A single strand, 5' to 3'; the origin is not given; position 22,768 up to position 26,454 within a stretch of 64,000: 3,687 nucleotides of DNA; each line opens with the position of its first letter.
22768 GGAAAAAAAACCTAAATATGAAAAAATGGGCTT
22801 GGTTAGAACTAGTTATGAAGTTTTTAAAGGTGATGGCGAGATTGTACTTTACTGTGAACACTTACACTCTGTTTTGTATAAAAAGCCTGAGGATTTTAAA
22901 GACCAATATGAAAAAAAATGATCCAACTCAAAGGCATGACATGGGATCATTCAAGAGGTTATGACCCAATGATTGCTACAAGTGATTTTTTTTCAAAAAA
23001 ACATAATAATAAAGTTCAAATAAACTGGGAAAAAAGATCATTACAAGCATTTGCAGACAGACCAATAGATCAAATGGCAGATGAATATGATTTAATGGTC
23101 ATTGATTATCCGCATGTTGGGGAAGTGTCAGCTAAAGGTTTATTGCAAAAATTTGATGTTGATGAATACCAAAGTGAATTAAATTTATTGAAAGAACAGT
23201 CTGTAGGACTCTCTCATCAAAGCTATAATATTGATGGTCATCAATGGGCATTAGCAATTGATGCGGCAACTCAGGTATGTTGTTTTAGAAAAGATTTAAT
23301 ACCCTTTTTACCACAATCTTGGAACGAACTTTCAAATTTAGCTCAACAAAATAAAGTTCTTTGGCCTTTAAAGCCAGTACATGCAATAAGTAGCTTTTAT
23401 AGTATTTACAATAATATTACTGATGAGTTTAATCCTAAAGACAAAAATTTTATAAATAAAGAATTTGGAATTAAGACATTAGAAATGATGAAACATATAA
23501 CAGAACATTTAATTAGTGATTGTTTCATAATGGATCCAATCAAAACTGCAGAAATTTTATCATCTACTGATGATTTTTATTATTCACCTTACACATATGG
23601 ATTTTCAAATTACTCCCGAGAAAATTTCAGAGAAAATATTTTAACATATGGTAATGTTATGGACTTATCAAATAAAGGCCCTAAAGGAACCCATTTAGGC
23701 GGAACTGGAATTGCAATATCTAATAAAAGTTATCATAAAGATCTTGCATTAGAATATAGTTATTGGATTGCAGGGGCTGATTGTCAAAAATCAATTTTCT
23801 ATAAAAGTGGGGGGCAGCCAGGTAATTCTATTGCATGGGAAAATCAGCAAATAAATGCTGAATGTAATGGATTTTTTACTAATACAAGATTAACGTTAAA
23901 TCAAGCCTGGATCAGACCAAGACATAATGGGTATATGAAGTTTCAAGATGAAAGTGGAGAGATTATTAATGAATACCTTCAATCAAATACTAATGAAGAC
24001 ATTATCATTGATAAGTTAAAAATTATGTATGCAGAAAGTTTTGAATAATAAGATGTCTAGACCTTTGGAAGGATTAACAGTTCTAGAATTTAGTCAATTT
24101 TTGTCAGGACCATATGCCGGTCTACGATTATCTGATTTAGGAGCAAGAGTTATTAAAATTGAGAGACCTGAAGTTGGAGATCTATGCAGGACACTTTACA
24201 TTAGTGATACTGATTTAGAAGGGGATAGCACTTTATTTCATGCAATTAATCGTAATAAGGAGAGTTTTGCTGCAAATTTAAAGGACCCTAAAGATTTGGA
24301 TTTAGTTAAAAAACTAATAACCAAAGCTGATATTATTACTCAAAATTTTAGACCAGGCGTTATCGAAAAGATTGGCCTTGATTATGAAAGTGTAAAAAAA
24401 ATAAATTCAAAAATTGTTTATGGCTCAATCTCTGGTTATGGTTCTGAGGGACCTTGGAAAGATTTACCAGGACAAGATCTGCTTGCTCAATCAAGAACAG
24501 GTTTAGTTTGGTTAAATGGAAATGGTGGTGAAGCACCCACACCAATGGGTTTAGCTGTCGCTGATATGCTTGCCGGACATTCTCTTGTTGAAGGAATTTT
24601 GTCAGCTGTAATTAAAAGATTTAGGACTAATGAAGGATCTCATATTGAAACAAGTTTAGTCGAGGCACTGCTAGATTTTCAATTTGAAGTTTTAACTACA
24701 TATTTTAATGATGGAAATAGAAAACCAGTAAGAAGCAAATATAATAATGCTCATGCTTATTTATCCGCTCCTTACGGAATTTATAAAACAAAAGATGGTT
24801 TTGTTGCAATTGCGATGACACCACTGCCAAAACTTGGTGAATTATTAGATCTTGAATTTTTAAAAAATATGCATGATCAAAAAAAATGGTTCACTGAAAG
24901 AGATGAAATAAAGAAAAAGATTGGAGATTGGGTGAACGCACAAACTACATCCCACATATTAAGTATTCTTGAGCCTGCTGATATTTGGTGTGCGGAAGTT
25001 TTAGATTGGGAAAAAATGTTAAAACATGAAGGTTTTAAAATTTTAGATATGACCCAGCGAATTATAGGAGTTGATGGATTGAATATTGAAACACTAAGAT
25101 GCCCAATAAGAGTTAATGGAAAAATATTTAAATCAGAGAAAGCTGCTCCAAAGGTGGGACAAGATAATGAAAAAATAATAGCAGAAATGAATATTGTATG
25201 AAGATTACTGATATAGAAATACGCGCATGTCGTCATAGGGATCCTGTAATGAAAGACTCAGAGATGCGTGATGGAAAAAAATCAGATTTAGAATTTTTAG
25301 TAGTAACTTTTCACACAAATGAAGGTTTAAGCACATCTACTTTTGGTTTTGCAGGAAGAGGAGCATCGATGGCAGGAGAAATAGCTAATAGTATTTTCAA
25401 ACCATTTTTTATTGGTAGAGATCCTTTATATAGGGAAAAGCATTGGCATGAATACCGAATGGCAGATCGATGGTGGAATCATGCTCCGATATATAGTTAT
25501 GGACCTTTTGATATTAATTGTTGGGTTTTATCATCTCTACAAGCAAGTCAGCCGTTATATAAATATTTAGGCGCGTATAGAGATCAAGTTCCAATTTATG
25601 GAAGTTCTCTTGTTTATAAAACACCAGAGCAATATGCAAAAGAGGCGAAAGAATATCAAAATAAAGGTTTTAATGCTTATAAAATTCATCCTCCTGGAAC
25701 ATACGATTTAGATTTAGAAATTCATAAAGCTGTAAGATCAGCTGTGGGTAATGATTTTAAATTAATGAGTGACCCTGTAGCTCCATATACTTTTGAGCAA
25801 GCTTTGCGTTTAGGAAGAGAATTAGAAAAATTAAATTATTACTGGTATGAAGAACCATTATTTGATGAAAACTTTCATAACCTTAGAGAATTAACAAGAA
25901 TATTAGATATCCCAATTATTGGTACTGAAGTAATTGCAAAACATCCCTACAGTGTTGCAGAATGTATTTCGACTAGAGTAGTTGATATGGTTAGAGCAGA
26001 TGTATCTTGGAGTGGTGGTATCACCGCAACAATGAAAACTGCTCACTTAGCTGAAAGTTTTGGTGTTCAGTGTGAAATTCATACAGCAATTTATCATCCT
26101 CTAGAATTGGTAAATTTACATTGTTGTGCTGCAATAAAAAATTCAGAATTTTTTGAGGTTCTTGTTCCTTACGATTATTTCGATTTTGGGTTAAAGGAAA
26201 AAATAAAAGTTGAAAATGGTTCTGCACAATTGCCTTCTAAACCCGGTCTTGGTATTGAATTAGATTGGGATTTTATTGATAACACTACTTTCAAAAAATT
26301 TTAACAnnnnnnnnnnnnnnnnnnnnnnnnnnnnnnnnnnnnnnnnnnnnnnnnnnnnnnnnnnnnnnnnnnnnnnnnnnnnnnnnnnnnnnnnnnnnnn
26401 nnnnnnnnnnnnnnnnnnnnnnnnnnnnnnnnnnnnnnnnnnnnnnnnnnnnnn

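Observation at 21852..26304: CoA-thioester module (MaoC pair, leaderless SBP-fold protein, family III CoA-transferase, atypical enolase) translationally chained to the L-fuconate genes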

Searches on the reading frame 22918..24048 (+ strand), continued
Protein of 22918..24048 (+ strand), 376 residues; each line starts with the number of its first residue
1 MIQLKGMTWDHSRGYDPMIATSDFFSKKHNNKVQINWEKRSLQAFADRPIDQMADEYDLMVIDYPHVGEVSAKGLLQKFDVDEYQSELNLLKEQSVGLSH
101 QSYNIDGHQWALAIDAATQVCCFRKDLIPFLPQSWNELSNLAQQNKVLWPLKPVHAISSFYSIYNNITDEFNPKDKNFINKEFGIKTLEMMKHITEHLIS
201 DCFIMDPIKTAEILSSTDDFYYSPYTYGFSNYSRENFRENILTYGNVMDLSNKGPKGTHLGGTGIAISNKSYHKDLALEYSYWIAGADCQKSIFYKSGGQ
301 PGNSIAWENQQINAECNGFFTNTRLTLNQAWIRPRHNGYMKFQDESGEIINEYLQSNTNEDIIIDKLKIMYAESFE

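Call 82: find_encoding_contigs(protein=P0170, flank=8000, max_places=2)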
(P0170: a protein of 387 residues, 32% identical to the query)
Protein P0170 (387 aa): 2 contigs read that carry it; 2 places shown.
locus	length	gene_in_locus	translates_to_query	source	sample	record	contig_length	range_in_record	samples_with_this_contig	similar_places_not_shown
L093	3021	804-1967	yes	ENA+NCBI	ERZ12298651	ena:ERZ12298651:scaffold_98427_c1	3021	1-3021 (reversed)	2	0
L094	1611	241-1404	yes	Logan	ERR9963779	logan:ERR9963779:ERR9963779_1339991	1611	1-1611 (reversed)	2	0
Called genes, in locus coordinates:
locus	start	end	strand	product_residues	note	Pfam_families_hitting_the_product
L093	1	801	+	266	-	?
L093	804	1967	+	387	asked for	PF13416:SBP_bac_8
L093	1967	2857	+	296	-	PF09339:HTH_IclR, PF01614:IclR_C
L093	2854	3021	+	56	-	?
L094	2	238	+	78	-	?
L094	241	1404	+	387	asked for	PF13416:SBP_bac_8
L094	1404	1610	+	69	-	?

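Call 83: find_encoding_contigs(protein=P0233, flank=8000, max_places=2)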
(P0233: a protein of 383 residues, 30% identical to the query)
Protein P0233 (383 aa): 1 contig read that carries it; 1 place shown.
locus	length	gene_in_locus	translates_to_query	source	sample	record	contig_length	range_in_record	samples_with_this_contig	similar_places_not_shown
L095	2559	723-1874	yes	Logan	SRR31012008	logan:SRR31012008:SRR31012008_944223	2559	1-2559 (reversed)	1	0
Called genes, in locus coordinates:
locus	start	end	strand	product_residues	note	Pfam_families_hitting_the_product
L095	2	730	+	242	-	?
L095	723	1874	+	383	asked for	-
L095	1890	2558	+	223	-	?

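Call 84: find_encoding_contigs(protein=P0243, flank=8000, max_places=2)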
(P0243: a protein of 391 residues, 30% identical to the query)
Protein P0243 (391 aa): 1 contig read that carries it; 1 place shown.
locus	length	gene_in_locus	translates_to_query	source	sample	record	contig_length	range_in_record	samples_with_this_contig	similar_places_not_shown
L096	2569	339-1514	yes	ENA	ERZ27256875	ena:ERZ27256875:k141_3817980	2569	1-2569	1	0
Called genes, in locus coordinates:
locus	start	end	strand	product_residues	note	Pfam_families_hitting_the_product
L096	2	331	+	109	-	?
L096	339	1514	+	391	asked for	PF01547:SBP_bac_1 (faint), PF13416:SBP_bac_8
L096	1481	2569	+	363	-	?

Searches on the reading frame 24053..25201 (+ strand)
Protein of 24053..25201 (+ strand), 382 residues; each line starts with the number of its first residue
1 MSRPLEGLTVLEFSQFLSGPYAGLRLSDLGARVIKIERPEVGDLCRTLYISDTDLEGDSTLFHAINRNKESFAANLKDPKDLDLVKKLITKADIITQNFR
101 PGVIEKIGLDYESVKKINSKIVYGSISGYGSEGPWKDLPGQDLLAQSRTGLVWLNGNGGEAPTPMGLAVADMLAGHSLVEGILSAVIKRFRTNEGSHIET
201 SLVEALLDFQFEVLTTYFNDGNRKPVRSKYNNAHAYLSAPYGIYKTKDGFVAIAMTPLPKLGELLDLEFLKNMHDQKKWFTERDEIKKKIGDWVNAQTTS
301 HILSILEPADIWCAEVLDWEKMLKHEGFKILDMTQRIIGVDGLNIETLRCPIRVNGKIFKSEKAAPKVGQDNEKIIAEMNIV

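Call 5: search_protein_families(library=pfam, proteins=[window:24053-25201:+])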
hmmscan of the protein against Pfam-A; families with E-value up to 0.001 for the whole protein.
window:24053-25201:+ (382 aa): 1 family
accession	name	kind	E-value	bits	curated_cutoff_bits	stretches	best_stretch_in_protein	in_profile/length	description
PF02515.22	CoA_transf_3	-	4.1e-93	312.9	23.3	1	5-372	1-366/366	CoA-transferase family III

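Call 6: search_protein_families(library=ncbifam, proteins=[window:24053-25201:+])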
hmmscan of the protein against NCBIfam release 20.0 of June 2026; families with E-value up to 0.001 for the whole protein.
window:24053-25201:+ (382 aa): 7 families
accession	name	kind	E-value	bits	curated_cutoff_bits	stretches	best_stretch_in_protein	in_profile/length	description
NF052585.1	SucGlutTfsCaiB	equivalog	8.5e-63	212.3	750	1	3-380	6-389/394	succinate--glutarate CoA-transferase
NF041294.1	Scnl_mescCoAtase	equivalog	1.9e-52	178.7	700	1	5-375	4-379/381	succinyl-CoA:mesaconate CoA-transferase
NF008511.0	PRK11430.1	equivalog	1.8e-49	168.9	522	1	4-256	9-254/381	CoA:oxalate CoA-transferase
NF003809.0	PRK05398.1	subfamily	8.2e-48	163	442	2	1-208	1-206/416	formyl-CoA transferase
TIGR03253.1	oxalate_frc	equivalog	1.8e-45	155.4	504.2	1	3-208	2-205/416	formyl-CoA transferase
NF002914.1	PRK03525.1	equivalog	3.5e-26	92.1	413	1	4-379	9-381/400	L-carnitine CoA-transferase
TIGR04253.1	mesacon_CoA_iso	equivalog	6.2e-11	41.9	725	1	5-230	3-224/403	2-methylfumaryl-CoA isomerase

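Call 9: search_solved_structures(query=window:24053-25201:+, show_alignments=1)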
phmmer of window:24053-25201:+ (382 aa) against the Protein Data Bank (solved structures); distinct sequences matched with E-value up to 0.001: 35.
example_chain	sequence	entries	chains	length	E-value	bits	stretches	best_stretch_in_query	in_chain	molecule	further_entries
4ed9_A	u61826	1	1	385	4.9e-50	173.9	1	3-287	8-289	CAIB/BAIF family protein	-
10uh_A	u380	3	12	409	1.3e-49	172.4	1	3-255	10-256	Formyl-coenzyme a transferase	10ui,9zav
9br6_A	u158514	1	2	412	2.2e-46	161.9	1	3-281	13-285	Succinate--hydroxymethylglutarate CoA-transferase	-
9br7_A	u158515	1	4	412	6.6e-46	160.3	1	3-281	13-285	Succinate--hydroxymethylglutarate CoA-transferase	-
4hl6_A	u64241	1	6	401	4.5e-45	157.5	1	3-254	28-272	Uncharacterized protein YfdE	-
1pt5_A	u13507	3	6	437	3.7e-33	118.3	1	1-208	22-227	Hypothetical protein yfdW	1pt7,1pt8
1pqy_A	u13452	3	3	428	6.2e-33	117.6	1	1-208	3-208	Hypothetical protein yfdW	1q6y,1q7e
3ubm_A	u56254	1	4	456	4.6e-31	111.4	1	2-208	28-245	Formyl-CoA:oxalate CoA-transferase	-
1p5h_A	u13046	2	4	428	3.8e-30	108.4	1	1-209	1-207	Formyl-coenzyme A transferase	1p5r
2vjp_A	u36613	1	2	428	4.4e-30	108.2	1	1-209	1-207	FORMYL-COENZYME A TRANSFERASE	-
2vjo_A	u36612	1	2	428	5.1e-30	108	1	1-209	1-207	FORMYL-COENZYME A TRANSFERASE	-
5yit_A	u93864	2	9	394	5.8e-30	107.8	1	2-335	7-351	CoA transferase III | Uncharacterized protein Rv3272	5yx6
2vjn_A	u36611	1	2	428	7e-30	107.5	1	1-209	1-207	FORMYL-COENZYME A TRANSFERASE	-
2vjk_A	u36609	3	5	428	7.1e-30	107.5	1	1-209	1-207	FORMYL-COENZYME A TRANSFERASE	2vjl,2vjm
2vjq_A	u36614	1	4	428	1e-29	107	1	1-209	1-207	FORMYL-COENZYME A TRANSFERASE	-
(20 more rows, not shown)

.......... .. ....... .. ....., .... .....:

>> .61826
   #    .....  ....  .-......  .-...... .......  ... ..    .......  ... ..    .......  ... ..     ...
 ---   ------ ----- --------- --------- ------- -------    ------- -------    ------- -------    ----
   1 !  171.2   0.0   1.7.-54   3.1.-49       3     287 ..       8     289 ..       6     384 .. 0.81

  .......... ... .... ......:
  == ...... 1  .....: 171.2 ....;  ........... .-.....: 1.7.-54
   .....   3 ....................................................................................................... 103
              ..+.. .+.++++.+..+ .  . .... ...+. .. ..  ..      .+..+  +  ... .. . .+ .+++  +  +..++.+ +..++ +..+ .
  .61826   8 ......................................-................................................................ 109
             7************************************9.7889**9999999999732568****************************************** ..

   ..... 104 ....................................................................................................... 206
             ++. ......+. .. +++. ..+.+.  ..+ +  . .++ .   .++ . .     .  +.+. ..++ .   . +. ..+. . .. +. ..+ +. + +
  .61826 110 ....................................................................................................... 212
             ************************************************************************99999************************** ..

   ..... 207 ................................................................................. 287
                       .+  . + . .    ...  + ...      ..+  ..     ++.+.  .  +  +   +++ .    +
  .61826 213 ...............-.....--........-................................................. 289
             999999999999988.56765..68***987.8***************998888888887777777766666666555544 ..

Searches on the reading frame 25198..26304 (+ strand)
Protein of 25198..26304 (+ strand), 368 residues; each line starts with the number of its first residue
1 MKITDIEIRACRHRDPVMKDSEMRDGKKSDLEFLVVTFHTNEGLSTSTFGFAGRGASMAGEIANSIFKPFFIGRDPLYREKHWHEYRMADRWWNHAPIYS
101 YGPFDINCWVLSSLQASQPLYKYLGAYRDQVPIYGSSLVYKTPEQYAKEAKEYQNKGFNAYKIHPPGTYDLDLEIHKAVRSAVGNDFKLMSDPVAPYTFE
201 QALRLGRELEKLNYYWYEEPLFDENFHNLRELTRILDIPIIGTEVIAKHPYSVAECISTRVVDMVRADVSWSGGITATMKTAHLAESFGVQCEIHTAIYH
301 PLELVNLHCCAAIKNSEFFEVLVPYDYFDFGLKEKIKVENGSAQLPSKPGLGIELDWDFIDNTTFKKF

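Call 5: search_protein_families(library=pfam, proteins=[window:25198-26304:+])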
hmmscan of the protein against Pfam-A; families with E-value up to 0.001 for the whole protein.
window:25198-26304:+ (368 aa): 1 family
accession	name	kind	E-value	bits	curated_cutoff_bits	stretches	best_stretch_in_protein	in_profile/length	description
PF13378.12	MR_MLE_C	-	1.5e-51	175.7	29.4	1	146-358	2-218/219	Enolase C-terminal domain-like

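Call 6: search_protein_families(library=ncbifam, proteins=[window:25198-26304:+])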
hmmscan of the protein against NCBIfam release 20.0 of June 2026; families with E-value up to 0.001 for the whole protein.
window:25198-26304:+ (368 aa): 14 families
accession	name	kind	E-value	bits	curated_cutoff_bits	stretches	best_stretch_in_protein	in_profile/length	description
NF040866.1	AraD_Arch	equivalog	1.2e-43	149.6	650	1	62-362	63-368/372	arabinonate dehydratase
NF040790.2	glucon_galact_dh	equivalog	2e-38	132.2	750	1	70-365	61-371/390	bifunctional D-gluconate/D-galactonate dehydratase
NF047820.1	TalGalacDh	equivalog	3.5e-36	124.9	500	1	29-356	34-357/371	L-talarate/galactarate dehydratase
NF043051.1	ManoateDhtManD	equivalog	1.8e-30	106.1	550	2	175-366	194-386/403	D-mannonate dehydratase ManD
NF011654.0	PRK15072.1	subfamily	3.7e-29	101.8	430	2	174-361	194-382/404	D-galactonate dehydratase family protein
NF010624.0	PRK14017.1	equivalog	8.4e-27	94.2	311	1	63-362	44-359/382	galactonate dehydratase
TIGR02534.1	mucon_cyclo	subfamily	1e-19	70.8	334.95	1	122-363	121-365/368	muconate/chloromuconate family cycloisomerase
NF011968.0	PRK15440.1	equivalog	6.1e-18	64.9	393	1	58-359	81-387/395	L-rhamnonate dehydratase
NF043002.1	HProlDhtase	equivalog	2.2e-15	56.4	500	1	69-361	74-360/366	cis-3-hydroxy-L-proline dehydratase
TIGR03247.1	glucar-dehydr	equivalog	5.1e-10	38.6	828.7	1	143-362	181-404/441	glucarate dehydratase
NF041118.1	A_G_epim_Thtga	equivalog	5.4e-08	32.3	500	1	115-292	112-287/341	L-Ala-D/L-Glu epimerase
TIGR01928.1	menC_lowGC_arch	equivalog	1.8e-07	30.5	200.65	1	109-292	100-278/325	o-succinylbenzoate synthase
NF042940.1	racemase_DgcA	equivalog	1e-05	24.9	400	1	105-291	89-265/323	N-acetyl-D-Glu racemase DgcA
NF011708.0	PRK15129.1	equivalog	8.7e-05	21.7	343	1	105-291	92-270/321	L-Ala-D/L-Glu epimerase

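Call 7: search_solved_structures(query=window:25198-26304:+, show_alignments=2)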
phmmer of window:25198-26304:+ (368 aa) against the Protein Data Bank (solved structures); distinct sequences matched with E-value up to 0.001: 161 (the best 60 are shown).
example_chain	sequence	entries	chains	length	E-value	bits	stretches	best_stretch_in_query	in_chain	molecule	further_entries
1rvk_A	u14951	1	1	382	3.7e-48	167.7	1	2-363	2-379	isomerase/lactonizing enzyme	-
4hcd_A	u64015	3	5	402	4.4e-48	167.4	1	2-363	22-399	Isomerase/lactonizing enzyme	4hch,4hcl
4mmw_A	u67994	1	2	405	4.5e-48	167.4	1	2-363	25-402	Isomerase/lactonizing enzyme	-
4jhm_A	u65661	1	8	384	1.3e-38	136.2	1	68-366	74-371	Mandelate racemase / muconate lactonizing enzyme, C-terminal domain protein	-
3bjs_A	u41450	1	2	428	5e-31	111.3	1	1-359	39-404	Mandelate racemase/muconate lactonizing enzyme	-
5olc_A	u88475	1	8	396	4e-30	108.3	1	45-363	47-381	Galactonate dehydratase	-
3ozm_A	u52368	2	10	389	6.1e-30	107.7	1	1-361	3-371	Putative mandelate racemase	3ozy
3h12_A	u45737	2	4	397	6.6e-30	107.6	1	1-361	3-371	mandelate racemase | Putative mandelate racemase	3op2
3ssz_A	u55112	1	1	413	6.5e-25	91.1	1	46-356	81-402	Mandelate racemase/muconate lactonizing enzyme, N-terminal domain protein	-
3msy_A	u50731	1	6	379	8.6e-25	90.7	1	59-363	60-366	Mandelate racemase/muconate lactonizing enzyme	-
4h83_A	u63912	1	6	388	9.2e-25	90.7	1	59-363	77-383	Mandelate racemase/muconate lactonizing enzyme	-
3no1_A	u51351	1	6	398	9.9e-25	90.6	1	59-363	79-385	Mandelate racemase/muconate lactonizing enzyme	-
3sjn_A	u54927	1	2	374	1.3e-24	90.1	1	63-360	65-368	Mandelate racemase/muconate lactonizing protein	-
2og9_A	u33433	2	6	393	6.2e-24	87.9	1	18-356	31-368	Mandelate racemase/muconate lactonizing enzyme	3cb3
2p88_A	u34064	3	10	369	2.4e-23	86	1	1-364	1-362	Mandelate racemase/muconate lactonizing enzyme family protein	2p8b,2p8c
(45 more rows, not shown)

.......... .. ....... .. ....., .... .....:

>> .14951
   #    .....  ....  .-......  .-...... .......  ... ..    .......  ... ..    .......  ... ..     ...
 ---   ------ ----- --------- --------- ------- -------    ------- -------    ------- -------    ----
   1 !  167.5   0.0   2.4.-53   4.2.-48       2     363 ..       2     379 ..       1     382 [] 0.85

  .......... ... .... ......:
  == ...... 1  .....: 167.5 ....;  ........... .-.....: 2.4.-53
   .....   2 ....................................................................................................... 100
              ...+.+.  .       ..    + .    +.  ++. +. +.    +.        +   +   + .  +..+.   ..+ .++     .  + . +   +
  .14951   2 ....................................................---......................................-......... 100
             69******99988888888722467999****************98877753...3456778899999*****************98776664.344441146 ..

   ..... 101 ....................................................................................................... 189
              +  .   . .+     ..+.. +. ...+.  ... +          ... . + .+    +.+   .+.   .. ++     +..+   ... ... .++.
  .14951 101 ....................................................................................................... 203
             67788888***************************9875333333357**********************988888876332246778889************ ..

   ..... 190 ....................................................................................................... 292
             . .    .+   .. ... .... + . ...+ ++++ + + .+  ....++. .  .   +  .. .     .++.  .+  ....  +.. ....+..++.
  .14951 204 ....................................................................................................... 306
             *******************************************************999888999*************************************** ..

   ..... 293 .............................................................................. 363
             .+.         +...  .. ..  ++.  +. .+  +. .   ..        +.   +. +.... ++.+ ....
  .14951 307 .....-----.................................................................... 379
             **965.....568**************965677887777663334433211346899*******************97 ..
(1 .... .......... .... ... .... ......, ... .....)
